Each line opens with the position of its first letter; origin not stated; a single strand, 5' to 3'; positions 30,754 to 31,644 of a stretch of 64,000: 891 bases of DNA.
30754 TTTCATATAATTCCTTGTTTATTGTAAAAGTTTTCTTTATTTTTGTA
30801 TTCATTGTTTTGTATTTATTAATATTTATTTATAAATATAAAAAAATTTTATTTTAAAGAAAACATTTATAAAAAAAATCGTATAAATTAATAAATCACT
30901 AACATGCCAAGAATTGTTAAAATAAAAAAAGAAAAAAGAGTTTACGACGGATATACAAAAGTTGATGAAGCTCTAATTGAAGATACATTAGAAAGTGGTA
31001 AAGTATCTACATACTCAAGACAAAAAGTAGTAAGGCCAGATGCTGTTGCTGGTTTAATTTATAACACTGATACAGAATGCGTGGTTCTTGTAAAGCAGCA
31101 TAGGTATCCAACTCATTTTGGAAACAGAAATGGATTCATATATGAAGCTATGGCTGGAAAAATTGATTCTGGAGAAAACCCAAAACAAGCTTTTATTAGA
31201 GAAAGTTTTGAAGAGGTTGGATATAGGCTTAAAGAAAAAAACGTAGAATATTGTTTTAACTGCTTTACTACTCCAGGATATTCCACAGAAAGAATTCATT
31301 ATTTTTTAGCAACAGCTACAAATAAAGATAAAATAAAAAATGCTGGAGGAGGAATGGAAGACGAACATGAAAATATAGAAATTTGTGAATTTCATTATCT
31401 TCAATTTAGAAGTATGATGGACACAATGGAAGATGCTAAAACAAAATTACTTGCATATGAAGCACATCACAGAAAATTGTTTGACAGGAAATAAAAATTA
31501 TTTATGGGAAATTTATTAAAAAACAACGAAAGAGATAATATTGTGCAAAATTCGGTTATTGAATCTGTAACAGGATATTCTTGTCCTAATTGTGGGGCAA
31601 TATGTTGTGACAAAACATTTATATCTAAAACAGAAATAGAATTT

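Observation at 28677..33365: Preiss-Handler-type NAD+ rebuilding cluster (pncB, Nudix, nadE) unlike NARP1/NARP2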

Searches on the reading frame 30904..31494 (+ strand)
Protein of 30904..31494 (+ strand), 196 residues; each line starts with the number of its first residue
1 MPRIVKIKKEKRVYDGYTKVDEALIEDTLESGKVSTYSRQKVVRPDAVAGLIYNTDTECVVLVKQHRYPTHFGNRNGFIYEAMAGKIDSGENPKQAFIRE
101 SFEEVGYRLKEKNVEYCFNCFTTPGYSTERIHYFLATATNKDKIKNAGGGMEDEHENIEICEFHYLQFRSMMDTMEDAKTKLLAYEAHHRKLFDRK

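Call 3: search_protein_families(library=pfam, proteins=[window:30904-31494:+], max_evalue=0.01)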
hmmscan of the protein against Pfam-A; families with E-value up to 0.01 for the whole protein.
window:30904-31494:+ (196 aa): 1 family
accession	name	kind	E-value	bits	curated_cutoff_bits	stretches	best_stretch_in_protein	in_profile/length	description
PF00293.34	NUDIX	-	5.9e-15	55.9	21.1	1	44-166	2-118/134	NUDIX domain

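Call 5: search_protein_families(library=ncbifam, proteins=[window:30904-31494:+], max_evalue=0.001)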
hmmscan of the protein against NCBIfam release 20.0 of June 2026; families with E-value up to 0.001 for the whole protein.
window:30904-31494:+ (196 aa): 8 families
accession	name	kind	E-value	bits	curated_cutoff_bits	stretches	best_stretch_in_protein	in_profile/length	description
NF011585.0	PRK15009.1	equivalog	9.9e-24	84.1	234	1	3-184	3-181/191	GDP-mannose pyrophosphatase NudK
TIGR00052.1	TIGR00052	subfamily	2e-23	83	79.55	1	9-178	7-175/188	nudix-type nucleoside diphosphatase, YffH/AdpP family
NF008003.0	PRK10729.1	equivalog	3.3e-13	49.4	248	1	5-160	16-168/210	ADP-ribose diphosphatase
NF008736.0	PRK11762.1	equivalog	1e-07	31.7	169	1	31-176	33-164/186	ADP compounds hydrolase NudE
NF041652.1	Nud_hyd_Dein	equivalog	1.4e-06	28.6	200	1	48-111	15-76/152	Nudix hydrolase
NF008044.0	PRK10776.1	equivalog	1.8e-05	24.6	148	1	49-111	8-64/130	8-oxo-dGTP diphosphatase MutT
TIGR00586.1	mutt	equivalog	2.2e-05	24.5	97.9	1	49-111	9-65/129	8-oxo-dGTP diphosphatase MutT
NF001936.0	PRK00714.1-3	equivalog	0.00093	19.1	118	0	80-144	37-110/155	RNA pyrophosphohydrolase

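Call 32: search_solved_structures(query=window:30904-31494:+, show_alignments=3, max_evalue=0.01)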
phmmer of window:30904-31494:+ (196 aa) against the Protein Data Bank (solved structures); distinct sequences matched with E-value up to 0.01: 35.
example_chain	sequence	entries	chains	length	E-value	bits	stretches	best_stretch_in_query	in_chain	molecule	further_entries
3o52_A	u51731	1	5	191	7.8e-23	84.9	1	5-184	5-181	GDP-mannose pyrophosphatase nudK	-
1viu_A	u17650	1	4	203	9e-23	84.7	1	6-185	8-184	ADP-ribose pyrophosphatase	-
3o6z_A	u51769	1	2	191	1.7e-22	83.8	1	5-184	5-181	GDP-mannose pyrophosphatase nudK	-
3o61_A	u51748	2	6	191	4.7e-22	82.3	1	5-184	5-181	GDP-mannose pyrophosphatase nudK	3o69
8zr8_A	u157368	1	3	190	2.7e-14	57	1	25-169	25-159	Methanol dehydrogenase activator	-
8wv3_A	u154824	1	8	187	4.6e-14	56.3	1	25-180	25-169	ADP-ribose pyrophosphatase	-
9jax_E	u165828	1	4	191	4.8e-14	56.2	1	25-180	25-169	ADP-ribose pyrophosphatase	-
3ac9_A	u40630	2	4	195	2.2e-08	37.8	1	28-148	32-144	ADP-sugar pyrophosphatase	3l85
5qj4_A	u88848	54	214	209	2.2e-08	37.8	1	28-148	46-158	ADP-sugar pyrophosphatase | NUDT5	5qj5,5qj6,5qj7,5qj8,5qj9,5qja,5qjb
3aca_A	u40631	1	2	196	2.2e-08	37.7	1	28-148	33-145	ADP-sugar pyrophosphatase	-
3bm4_A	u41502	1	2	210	2.3e-08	37.7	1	28-148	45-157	ADP-sugar pyrophosphatase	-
2dsc_A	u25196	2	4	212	2.3e-08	37.7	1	28-148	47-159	ADP-sugar pyrophosphatase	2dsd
5nqr_A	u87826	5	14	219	2.5e-08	37.6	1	28-148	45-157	ADP-sugar pyrophosphatase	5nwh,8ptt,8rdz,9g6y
9q0n_E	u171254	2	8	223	2.6e-08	37.5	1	28-148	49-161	ADP-sugar pyrophosphatase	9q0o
2dsb_A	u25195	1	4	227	2.7e-08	37.5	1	28-148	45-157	ADP-sugar pyrophosphatase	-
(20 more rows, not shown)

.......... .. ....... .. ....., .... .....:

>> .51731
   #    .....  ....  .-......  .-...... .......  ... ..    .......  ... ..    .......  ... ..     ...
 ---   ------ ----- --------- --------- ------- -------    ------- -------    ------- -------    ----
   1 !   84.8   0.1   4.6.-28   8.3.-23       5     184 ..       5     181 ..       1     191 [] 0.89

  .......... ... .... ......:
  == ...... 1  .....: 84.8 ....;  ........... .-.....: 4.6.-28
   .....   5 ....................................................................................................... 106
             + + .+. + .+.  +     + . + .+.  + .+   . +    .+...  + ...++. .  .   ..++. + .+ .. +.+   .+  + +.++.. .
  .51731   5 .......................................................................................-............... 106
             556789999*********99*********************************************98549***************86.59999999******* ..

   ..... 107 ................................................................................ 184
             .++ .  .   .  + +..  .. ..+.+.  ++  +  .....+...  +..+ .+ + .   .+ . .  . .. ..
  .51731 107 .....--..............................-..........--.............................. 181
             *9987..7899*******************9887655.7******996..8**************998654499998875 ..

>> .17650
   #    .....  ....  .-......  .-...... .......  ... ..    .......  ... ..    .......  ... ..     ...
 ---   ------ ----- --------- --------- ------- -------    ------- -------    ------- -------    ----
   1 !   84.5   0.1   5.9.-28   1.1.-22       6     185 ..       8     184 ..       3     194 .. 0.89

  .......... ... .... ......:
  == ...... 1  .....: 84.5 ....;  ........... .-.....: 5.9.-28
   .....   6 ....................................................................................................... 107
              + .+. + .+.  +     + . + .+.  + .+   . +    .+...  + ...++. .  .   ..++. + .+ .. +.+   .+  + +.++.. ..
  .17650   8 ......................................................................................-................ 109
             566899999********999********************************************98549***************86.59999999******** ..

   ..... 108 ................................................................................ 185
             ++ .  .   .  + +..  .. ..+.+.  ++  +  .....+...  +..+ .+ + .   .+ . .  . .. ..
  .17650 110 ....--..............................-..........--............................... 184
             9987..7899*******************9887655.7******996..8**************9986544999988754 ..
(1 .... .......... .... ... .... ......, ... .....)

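Call 38: find_homologous_proteins(query=window:30904-31494:+, max_evalue=0.00001)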
Query window:30904-31494:+ (196 aa): 43 proteins with E <= 0.00001 among 193 candidates. Only proteins of 107 to 343 residues were searched: fused or split forms outside these lengths cannot appear, so this answer is no evidence that the protein stands alone or is whole; lengths 'longer' or 'shorter' looks for them.
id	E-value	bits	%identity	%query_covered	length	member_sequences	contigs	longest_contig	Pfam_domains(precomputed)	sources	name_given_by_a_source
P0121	4.8e-129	446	100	100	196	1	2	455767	PF00293.35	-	-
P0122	9.1e-99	347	78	99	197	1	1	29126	PF00293.35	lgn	-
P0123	4.6e-98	345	77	98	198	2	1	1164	PF00293.35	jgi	jgi:ADP-ribose pyrophosphatase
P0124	1.8e-97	343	78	99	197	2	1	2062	PF00293.35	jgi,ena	-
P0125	3.4e-97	342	76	100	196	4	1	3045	PF00293.35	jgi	jgi:ADP-ribose pyrophosphatase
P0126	2.2e-96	339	77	98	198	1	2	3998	PF00293.35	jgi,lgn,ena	-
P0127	6.4e-96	338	76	100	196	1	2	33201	PF00293.35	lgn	-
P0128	1.4e-95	337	76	99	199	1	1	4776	PF00293.35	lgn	-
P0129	6.9e-95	335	75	97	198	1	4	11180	PF00293.35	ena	-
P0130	7.1e-95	335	76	99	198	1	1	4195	PF00293.35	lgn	-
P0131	8.6e-94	331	76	98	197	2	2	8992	PF00293.35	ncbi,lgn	-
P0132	1.2e-93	331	74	98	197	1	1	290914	PF00293.35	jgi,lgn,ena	-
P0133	3.4e-93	329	74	98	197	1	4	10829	PF00293.35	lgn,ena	-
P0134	5.7e-93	328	73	98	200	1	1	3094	PF00293.35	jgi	jgi:nudix-type nucleoside diphosphatase (YffH/AdpP family)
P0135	1.0e-92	328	75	98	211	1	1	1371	PF00293.35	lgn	-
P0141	1.6e-84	301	69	99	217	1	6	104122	PF00293.35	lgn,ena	-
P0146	1.4e-72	262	62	98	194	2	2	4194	PF00293.35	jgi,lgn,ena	jgi:nudix-type nucleoside diphosphatase (YffH/AdpP family)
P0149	6.6e-51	191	51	97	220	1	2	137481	PF00293.35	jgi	jgi:ADP-ribose pyrophosphatase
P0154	2.3e-46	176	49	94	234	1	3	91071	PF00293.35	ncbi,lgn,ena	ncbi:MAG: NUDIX hydrolase [Nanoarchaeota archaeon]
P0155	1.1e-45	174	48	97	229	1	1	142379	PF00293.35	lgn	-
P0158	1.9e-28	118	45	76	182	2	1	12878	PF00293.35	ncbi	-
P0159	2.7e-21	95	39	82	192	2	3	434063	PF00293.35,PF27456.1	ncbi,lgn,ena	-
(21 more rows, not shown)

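Call 39: find_encoding_contigs(protein=P0132, flank=8000, max_places=2)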
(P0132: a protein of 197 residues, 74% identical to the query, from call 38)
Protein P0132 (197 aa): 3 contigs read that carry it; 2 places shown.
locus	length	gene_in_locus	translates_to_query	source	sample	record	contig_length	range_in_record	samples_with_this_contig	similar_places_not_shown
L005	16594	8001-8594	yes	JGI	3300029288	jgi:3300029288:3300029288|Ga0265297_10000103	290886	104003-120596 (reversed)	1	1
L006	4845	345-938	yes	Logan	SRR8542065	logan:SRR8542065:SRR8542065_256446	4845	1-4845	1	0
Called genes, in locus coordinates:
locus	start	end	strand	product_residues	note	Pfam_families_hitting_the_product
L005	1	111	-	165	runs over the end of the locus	-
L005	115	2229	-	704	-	PF13563:2_5_RNA_ligase2, PF02834:LigT_PEase (faint), PF23474:Acb1 (weak)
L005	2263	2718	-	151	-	-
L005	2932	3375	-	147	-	-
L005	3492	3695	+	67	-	-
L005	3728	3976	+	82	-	-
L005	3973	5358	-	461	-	PF01743:PolyA_pol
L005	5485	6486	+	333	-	-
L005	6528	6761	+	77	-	-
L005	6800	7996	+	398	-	PF17767:NAPRTase_N, PF04095:NAPRTase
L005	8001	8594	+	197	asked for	PF00293:NUDIX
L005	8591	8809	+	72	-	-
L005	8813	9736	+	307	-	PF02540:NAD_synthase, PF03054:tRNA_Me_trans (faint)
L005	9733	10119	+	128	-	PF10686:YAcAr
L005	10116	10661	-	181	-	PF00406:ADK, PF13207:AAA_17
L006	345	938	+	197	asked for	PF00293:NUDIX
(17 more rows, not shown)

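Call 40: find_encoding_contigs(protein=P0149, flank=8000, max_places=2)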
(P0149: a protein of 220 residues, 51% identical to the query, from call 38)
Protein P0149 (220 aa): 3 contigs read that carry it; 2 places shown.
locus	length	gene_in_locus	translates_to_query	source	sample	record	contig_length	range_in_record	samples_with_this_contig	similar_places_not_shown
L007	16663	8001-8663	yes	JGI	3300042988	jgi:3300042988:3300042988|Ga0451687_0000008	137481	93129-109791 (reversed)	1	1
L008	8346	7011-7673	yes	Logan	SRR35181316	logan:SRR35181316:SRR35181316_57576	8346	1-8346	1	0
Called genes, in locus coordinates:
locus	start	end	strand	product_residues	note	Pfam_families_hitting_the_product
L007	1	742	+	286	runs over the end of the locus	PF21448:DNMK (faint), PF04275:P-mevalo_kinase (faint)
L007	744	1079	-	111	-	-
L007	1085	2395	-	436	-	-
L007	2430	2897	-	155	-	-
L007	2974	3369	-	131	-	-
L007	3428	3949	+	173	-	-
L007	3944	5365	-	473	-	PF01743:PolyA_pol, PF12627:PolyA_pol_RNAbd (weak)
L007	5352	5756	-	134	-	PF20274:cREC_REC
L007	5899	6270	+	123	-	-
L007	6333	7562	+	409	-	PF17767:NAPRTase_N, PF04095:NAPRTase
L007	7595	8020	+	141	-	PF03061:4HBT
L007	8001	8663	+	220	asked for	PF00293:NUDIX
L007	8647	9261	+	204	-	PF01467:CTP_transf_like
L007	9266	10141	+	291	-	PF02540:NAD_synthase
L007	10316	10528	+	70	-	-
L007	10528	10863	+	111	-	PF10686:YAcAr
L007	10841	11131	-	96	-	-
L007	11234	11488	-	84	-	-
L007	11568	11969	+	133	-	-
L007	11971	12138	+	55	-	PF17653:DUF5522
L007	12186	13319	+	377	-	PF13671:AAA_33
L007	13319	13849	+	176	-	-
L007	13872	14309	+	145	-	-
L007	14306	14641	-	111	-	-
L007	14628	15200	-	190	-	PF00406:ADK, PF13238:AAA_18, PF13671:AAA_33, PF13207:AAA_17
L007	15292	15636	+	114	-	PF20594:DUF6794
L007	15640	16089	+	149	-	-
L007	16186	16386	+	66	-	-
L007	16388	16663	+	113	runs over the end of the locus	-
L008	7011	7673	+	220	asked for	PF00293:NUDIX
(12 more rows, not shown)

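Call 41: find_encoding_contigs(protein=P0155, flank=8000, max_places=2)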
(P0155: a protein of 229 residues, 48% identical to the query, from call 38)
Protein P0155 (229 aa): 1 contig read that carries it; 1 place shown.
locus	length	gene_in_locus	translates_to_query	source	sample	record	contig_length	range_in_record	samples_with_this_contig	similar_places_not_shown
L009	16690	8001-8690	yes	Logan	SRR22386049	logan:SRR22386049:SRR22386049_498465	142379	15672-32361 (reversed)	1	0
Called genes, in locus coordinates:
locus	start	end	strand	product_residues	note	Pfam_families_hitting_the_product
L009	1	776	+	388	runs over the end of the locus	PF00303:Thymidylat_synt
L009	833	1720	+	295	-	PF04275:P-mevalo_kinase (weak)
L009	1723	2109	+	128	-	-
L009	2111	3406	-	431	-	-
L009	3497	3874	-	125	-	-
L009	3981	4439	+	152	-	-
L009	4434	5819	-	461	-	PF01743:PolyA_pol, PF12627:PolyA_pol_RNAbd (weak)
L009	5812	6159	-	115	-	PF20274:cREC_REC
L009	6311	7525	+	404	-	PF17767:NAPRTase_N, PF04095:NAPRTase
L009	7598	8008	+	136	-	PF03061:4HBT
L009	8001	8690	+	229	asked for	PF00293:NUDIX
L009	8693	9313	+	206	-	PF01467:CTP_transf_like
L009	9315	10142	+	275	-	PF02540:NAD_synthase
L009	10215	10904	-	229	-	PF07460:NUMOD3 (weak)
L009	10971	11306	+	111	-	PF10686:YAcAr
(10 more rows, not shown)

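Call 45: find_encoding_contigs(protein=P0159, flank=8000, max_places=1)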
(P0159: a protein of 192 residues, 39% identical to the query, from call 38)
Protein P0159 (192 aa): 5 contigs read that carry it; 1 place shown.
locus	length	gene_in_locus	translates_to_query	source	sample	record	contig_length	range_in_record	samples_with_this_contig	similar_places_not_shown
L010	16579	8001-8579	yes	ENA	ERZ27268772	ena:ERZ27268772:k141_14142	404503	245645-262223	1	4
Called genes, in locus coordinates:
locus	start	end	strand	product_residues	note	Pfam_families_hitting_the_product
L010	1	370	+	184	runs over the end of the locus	PF00578:AhpC-TSA, PF08534:Redoxin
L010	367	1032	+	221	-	-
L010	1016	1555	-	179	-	-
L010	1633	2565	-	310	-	PF00160:Pro_isomerase, PF00254:FKBP_C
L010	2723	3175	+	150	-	PF07606:DUF1569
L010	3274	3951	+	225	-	PF01746:tRNA_m1G_MT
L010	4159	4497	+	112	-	PF01245:Ribosomal_L19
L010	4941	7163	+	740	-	PF03971:IDH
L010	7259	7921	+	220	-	PF04263:TPK_catalytic, PF04265:TPK_B1_binding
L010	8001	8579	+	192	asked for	PF27456:NudK_N (weak), PF00293:NUDIX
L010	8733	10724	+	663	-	PF00270:DEAD (faint), PF04851:ResIII, PF17757:UvrB_inter, PF27431:UvrB_3rd, PF00271:Helicase_C, PF12344:UvrB, PF02151:UVR (weak)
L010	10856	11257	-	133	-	PF05099:TerB (faint)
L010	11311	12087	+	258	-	PF00756:Esterase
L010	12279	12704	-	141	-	PF01797:Y1_Tnp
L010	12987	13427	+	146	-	PF07308:DUF1456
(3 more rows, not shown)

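Call 58: find_encoding_contigs(protein=P0141, flank=6000, max_places=1)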
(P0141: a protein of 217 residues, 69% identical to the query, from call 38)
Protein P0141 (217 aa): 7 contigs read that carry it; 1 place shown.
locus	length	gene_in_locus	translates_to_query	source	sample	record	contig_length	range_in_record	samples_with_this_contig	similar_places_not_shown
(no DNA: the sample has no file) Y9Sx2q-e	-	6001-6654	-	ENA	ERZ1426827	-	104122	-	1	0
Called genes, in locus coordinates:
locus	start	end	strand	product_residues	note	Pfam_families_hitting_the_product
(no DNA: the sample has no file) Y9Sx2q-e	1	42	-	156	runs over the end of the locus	-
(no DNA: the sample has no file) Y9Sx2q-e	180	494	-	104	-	-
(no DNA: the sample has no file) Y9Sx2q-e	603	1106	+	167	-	-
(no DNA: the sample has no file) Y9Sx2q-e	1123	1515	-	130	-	-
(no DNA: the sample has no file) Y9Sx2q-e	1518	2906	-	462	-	PF01743:PolyA_pol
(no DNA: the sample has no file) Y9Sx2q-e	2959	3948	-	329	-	PF24308:DUF7487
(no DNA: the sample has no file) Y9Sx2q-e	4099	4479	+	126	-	-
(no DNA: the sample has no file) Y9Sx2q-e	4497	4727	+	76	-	-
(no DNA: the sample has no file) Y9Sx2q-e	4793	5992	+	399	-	PF17767:NAPRTase_N, PF04095:NAPRTase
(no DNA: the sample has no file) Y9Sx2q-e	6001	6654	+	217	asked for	PF00293:NUDIX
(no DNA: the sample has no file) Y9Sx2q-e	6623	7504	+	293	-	PF01544:CorA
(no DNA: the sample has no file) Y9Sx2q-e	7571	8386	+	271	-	PF02540:NAD_synthase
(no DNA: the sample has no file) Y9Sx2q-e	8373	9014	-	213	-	-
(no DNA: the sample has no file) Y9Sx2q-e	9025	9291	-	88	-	PF01541:GIY-YIG (weak)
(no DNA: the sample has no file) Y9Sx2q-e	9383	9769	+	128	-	PF10686:YAcAr (weak)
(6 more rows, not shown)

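Call 59: find_encoding_contigs(protein=P0154, flank=6000, max_places=1)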
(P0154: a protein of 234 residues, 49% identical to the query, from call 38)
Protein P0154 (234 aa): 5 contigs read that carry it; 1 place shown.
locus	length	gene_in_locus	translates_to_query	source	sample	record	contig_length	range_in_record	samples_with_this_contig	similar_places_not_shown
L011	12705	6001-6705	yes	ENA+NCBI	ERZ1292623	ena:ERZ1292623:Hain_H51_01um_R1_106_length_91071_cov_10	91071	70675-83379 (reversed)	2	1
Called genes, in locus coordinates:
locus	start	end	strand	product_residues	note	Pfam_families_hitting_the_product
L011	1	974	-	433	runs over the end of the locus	-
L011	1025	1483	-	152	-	-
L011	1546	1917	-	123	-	-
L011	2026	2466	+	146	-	-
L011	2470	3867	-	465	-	PF01743:PolyA_pol, PF12627:PolyA_pol_RNAbd (weak)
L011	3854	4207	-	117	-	PF20274:cREC_REC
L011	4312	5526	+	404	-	PF17767:NAPRTase_N, PF04095:NAPRTase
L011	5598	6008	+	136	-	PF03061:4HBT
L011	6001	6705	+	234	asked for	PF00293:NUDIX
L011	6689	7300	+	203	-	PF01467:CTP_transf_like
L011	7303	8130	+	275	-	PF02540:NAD_synthase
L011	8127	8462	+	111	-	PF10686:YAcAr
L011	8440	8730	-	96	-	-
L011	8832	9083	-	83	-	-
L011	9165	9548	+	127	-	-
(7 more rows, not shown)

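Call 60: find_encoding_contigs(protein=P0158, flank=6000, max_places=1)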
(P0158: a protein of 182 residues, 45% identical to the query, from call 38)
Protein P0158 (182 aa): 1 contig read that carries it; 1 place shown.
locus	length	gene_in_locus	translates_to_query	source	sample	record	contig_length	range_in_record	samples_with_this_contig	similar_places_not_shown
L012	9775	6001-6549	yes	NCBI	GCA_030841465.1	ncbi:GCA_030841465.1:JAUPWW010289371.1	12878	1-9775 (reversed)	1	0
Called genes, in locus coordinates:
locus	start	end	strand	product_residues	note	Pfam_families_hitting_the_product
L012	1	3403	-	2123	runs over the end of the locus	PF18911:PKD_4, PF00801:PKD, PF18911:PKD_4, PF00801:PKD, PF18911:PKD_4, PF00801:PKD, PF18911:PKD_4, PF18911:PKD_4, +19 more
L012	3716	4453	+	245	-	PF02578:Cu-oxidase_4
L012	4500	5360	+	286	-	PF00582:Usp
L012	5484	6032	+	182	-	PF03692:CxxCxxCC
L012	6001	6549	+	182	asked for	PF00293:NUDIX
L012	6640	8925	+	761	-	PF02897:Peptidase_S9_N, PF00326:Peptidase_S9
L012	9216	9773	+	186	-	?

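Call 61: find_encoding_contigs(protein=P0146, flank=6000, max_places=1)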
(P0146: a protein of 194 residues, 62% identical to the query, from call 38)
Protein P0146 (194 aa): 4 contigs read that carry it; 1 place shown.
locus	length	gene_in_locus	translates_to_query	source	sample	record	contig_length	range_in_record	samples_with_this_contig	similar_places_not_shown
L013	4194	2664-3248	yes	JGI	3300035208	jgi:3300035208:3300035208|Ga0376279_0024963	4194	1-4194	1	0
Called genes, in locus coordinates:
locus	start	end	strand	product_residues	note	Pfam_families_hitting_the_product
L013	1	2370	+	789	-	?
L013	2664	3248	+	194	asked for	PF00293:NUDIX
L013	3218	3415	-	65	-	-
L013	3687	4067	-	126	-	-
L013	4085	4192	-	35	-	?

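Call 77: find_encoding_contigs(protein=P0121, flank=3000, max_places=3)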
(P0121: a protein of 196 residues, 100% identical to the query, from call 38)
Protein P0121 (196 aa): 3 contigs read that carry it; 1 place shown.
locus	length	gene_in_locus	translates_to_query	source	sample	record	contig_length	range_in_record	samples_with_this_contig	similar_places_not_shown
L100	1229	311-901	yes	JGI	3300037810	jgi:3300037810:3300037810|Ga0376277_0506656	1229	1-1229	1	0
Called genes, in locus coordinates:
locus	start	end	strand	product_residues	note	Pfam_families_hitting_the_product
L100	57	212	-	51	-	-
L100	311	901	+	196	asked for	PF00293:NUDIX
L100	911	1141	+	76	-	-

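Call 81: find_related_loci(query=A1, collection=viral_contigs, flank=6000)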
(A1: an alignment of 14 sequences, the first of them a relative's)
Query A1 (196 aa) in viral_contigs; peptide patterns used: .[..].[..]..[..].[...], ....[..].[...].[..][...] (x = any residue, [..] = any of these).
121 stretches matched a pattern; 6 encode a relative of the query (tblastn E <= 1e-3); 6 distinct loci.
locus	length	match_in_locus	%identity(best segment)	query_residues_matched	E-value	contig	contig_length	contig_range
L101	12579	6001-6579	74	3-195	1e-99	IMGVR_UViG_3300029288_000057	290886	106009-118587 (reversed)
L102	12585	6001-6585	74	3-196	4e-97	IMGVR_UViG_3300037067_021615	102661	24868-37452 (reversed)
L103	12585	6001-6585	67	1-196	3e-90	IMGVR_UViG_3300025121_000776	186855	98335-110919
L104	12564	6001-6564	46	1-189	1e-47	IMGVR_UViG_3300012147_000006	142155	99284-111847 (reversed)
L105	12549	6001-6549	44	1-184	2e-46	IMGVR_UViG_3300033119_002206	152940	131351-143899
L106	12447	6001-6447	30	46-192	2e-11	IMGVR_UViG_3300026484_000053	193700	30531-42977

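Call 98: predict_structure(alignment_id=A1)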
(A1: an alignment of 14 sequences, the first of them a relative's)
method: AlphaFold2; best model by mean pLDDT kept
length: 196 residues; sequences in the alignment: 14
mean_pLDDT: 91.0   pTM: 0.83
mean pLDDT of the five models: 91.0, 90.0, 89.7, 89.6, 88.7
residues with pLDDT >= 90: 150; 70-90: 35; 50-70: 11; < 50: 0
segments of 3 or more residues with pLDDT < 50: none
pLDDT, mean of each block of 10 residues (from residue 1): 93 92 96 95 94 98 79 70 94 97 96 97 88 98 90 76 95 89 95 90
secondary structure, 60 per line:
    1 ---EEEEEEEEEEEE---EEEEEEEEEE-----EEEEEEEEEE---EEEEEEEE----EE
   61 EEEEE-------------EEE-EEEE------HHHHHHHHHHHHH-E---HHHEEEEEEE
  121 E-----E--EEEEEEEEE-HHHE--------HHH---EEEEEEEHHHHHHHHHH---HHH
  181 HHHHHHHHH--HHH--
elements in order: E4-15 E19-28 E34-43 E47-54 E59-65 E79-81 E83-86 H93-105 E114-121 E130-138 E158-164 H165-174 H178-189

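Call 100: fold_search(model_id=the predicted structure, library=pdb)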
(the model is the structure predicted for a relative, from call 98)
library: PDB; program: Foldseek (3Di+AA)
matches with E <= 10: 500; with E <= 0.001: 460
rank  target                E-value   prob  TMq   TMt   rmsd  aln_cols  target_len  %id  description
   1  3o61_D                3.7e-18  1.00  0.83  0.85   2.6       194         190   32  Structure of the E100A E.coli GDP-mannose hydrolase (yffh) in complex with GDP-mannose and Mg++ (released 2011-05-11)
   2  3o69_B                5.6e-18  1.00  0.84  0.86   2.6       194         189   32  Structure of the E100A E.coli GDP-mannose hydrolase (yffh) in complex with Mg++ (released 2011-05-11)
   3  3o6z_B                8.3e-18  1.00  0.83  0.86   2.6       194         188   33  Structure of the D152A E.coli GDP-mannose hydrolase (yffh) in complex with Mg++ (released 2011-05-11)
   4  3o61_B                2.8e-17  1.00  0.83  0.87   2.6       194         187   32  Structure of the E100A E.coli GDP-mannose hydrolase (yffh) in complex with GDP-mannose and Mg++ (released 2011-05-11)
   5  3o61_A                5.5e-17  1.00  0.81  0.85   3.0       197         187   30  Structure of the E100A E.coli GDP-mannose hydrolase (yffh) in complex with GDP-mannose and Mg++ (released 2011-05-11)
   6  3o52_C                1.3e-16  1.00  0.78  0.85   3.0       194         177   29  Structure of the E.coli GDP-mannose hydrolase (yffh) in complex with tartrate (released 2011-05-11)
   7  3o52_D                1.4e-16  1.00  0.78  0.84   2.8       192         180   28  Structure of the E.coli GDP-mannose hydrolase (yffh) in complex with tartrate (released 2011-05-11)
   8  3o61_C                2.3e-16  1.00  0.79  0.85   2.9       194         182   28  Structure of the E100A E.coli GDP-mannose hydrolase (yffh) in complex with GDP-mannose and Mg++ (released 2011-05-11)
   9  1viu_B                3.6e-16  1.00  0.80  0.86   2.7       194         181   28  Crystal structure of putative ADP ribose pyrophosphatase (released 2003-12-30)
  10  9drd_B                7.6e-16  1.00  0.80  0.77   3.0       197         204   22  Crystal structure of ADP-ribose diphosphatase from Klebsiella pneumoniae (Apo, monoclinic P form 2) (released 2024-10-02)
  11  9dre_B                7.6e-16  1.00  0.77  0.77   3.2       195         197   20  Crystal structure of ADP-ribose diphosphatase from Klebsiella pneumoniae (ADP bound, P21 form) (released 2024-10-02)
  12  9b21_A                9.1e-16  1.00  0.80  0.77   3.1       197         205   22  Crystal structure of ADP-ribose diphosphatase from Klebsiella pneumoniae (ADP Ribose bound, Orthorhombic P form) (released 2024-03-27)
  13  3o6z_A                1.1e-15  1.00  0.78  0.84   3.0       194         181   28  Structure of the D152A E.coli GDP-mannose hydrolase (yffh) in complex with Mg++ (released 2011-05-11)
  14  3o52_A                1.4e-15  1.00  0.76  0.84   3.4       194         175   29  Structure of the E.coli GDP-mannose hydrolase (yffh) in complex with tartrate (released 2011-05-11)
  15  9drd_D                1.5e-15  1.00  0.80  0.77   3.1       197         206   22  Crystal structure of ADP-ribose diphosphatase from Klebsiella pneumoniae (Apo, monoclinic P form 2) (released 2024-10-02)
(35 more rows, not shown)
